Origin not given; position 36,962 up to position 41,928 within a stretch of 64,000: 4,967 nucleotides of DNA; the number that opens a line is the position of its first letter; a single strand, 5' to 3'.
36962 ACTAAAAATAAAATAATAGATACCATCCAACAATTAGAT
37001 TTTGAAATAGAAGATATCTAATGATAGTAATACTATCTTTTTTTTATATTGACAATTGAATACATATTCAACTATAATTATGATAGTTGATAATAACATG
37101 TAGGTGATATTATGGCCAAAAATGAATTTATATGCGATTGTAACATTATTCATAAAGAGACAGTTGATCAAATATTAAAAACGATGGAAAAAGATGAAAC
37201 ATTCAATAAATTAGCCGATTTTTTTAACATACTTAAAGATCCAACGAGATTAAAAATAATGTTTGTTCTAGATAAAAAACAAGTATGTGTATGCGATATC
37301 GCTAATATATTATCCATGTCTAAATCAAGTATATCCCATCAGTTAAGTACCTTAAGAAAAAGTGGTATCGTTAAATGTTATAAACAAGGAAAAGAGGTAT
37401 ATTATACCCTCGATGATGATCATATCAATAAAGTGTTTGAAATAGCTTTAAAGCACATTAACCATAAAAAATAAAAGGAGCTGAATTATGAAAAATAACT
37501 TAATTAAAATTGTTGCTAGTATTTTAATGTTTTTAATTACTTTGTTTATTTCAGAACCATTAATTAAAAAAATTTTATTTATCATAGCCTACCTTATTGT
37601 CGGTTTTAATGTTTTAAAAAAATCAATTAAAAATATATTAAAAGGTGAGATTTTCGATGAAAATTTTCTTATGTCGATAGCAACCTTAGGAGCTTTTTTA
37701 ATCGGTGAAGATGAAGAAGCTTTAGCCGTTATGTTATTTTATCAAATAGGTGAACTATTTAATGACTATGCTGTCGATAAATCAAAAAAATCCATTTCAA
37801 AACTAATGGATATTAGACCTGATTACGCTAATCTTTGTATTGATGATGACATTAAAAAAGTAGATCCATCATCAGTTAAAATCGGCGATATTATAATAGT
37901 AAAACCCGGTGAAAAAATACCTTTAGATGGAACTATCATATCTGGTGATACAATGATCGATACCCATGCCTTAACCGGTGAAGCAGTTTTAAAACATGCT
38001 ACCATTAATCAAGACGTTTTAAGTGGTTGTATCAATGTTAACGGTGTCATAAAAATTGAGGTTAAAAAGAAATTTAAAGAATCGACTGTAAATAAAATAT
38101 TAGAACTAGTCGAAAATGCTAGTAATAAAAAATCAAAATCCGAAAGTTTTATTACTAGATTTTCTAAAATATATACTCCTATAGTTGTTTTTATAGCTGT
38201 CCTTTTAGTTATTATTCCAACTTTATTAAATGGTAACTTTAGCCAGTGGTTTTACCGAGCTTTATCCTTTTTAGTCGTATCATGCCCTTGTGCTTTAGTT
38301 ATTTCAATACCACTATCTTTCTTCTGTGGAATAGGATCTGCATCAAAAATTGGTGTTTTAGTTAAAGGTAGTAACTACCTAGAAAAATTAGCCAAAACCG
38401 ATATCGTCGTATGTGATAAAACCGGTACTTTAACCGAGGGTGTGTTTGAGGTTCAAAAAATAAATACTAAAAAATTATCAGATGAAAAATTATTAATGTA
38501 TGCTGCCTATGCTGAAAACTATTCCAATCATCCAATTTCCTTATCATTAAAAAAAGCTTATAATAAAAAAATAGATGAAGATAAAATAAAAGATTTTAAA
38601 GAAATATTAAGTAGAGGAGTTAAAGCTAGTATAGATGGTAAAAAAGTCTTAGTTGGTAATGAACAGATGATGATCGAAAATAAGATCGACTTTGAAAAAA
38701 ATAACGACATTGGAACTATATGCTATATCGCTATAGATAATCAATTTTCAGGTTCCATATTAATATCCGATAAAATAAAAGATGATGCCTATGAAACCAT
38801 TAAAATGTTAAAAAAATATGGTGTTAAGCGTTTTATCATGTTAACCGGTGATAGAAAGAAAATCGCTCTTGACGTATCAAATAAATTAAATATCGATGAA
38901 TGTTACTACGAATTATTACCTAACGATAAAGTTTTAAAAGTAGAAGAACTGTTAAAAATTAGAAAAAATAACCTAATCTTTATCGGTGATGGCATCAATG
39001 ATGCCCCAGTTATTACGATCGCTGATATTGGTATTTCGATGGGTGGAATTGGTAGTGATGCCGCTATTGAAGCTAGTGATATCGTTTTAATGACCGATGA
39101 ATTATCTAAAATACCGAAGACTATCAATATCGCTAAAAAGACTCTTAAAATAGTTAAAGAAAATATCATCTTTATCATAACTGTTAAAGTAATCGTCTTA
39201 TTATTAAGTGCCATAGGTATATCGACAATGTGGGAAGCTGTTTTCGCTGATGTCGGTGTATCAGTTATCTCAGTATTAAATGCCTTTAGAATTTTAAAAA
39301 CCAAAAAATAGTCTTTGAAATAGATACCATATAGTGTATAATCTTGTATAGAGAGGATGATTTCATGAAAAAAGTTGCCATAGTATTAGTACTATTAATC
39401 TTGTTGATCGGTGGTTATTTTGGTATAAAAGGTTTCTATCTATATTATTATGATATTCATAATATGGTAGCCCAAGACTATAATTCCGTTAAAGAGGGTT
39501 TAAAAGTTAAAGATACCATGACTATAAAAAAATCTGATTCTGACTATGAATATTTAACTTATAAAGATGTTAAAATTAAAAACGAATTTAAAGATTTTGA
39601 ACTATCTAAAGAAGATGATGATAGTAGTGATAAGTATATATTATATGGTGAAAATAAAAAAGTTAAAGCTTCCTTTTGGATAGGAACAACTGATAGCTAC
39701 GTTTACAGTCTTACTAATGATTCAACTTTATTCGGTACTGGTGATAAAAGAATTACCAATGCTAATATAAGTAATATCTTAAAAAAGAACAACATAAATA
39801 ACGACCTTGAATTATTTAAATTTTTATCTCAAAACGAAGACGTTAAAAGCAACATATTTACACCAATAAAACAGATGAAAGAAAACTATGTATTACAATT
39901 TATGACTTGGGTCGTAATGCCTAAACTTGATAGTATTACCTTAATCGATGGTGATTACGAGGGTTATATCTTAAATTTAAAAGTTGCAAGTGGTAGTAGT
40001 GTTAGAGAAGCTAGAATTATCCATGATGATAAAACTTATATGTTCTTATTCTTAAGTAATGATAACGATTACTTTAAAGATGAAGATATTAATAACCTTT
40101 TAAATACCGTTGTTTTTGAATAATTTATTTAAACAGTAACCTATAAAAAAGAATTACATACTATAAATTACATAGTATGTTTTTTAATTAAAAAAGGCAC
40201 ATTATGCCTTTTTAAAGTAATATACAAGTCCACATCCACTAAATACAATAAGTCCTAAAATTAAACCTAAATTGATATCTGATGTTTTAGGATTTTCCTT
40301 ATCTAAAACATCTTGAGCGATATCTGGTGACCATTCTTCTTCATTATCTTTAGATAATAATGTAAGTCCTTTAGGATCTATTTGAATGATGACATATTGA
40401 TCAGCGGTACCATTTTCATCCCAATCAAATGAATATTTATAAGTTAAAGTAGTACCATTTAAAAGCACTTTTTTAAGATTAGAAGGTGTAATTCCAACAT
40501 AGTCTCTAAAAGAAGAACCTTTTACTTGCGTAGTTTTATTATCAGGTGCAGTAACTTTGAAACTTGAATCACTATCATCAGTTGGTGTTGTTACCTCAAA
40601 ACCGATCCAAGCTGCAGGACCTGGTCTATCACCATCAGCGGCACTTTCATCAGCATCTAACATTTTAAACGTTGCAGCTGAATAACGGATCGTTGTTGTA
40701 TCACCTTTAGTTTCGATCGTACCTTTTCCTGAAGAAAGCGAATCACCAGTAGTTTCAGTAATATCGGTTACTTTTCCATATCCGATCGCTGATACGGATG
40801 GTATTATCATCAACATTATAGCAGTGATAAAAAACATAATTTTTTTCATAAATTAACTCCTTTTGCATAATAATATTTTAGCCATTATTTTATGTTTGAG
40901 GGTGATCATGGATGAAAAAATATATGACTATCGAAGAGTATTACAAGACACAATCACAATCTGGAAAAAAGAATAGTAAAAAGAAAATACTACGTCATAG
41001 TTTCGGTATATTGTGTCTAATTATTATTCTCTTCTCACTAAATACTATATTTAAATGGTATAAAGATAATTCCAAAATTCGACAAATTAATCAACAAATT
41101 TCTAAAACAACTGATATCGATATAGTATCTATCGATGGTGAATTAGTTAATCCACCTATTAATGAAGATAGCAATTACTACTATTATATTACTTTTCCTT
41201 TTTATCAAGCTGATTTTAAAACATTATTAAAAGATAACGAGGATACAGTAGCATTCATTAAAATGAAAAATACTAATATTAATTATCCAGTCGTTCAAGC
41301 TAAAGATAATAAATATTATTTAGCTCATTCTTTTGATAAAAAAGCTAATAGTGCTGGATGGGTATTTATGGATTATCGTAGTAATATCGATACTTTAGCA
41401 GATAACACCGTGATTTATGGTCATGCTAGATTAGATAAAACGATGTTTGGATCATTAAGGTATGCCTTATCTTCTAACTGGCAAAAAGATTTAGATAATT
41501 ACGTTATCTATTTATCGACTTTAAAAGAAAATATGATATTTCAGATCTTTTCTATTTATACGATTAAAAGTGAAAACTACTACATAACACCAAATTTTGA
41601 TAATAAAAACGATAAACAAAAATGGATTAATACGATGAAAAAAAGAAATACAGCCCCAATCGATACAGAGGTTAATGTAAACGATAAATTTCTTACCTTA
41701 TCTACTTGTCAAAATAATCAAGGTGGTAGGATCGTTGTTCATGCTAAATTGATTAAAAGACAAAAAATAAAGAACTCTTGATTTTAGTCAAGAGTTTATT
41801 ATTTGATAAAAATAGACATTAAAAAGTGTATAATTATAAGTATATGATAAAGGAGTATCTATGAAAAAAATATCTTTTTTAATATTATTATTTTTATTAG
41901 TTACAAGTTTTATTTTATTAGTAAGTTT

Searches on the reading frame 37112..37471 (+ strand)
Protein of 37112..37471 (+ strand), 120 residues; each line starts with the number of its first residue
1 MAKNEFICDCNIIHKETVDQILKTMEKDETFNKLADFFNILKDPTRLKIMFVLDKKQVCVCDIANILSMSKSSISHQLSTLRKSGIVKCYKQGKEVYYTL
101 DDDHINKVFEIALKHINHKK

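Call 36: search_protein_families(library=pfam, proteins=[window:37112-37471:+], max_evalue=0.000001)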
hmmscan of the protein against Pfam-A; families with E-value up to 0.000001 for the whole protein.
window:37112-37471:+ (120 aa): 1 family
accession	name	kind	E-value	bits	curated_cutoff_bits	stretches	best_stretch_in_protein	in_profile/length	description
PF01022.26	HTH_5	-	4.5e-17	62.1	22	1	43-88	1-46/47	Bacterial regulatory protein, arsR family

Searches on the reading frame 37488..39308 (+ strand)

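Call 36: search_protein_families(library=pfam, proteins=[window:37488-39308:+], max_evalue=0.000001)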
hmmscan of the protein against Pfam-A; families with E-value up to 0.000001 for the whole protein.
window:37488-39308:+ (607 aa): 2 families
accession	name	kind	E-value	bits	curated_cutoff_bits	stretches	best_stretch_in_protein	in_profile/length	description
PF00122.25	E1-E2_ATPase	-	8.5e-48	162.7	28.1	1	110-287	3-180/181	E1-E2 ATPase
PF00702.32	Hydrolase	-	2.2e-23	84.1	26.4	1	305-508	2-186/191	haloacid dehalogenase-like hydrolase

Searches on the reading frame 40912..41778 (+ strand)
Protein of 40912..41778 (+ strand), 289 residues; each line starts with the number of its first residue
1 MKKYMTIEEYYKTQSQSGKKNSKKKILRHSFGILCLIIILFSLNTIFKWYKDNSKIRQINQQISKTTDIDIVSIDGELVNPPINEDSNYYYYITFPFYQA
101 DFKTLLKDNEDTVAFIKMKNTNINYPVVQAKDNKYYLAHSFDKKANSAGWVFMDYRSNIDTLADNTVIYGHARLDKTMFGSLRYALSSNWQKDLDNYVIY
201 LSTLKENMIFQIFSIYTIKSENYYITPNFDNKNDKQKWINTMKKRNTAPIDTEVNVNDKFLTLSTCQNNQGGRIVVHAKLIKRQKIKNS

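Call 36: search_protein_families(library=pfam, proteins=[window:40912-41778:+], max_evalue=0.000001)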
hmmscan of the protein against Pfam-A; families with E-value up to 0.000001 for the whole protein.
window:40912-41778:+ (289 aa): 1 family
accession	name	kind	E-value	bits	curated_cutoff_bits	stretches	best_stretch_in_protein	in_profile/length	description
PF04203.18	Sortase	-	5.5e-12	46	26.6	1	116-280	1-124/125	Sortase domain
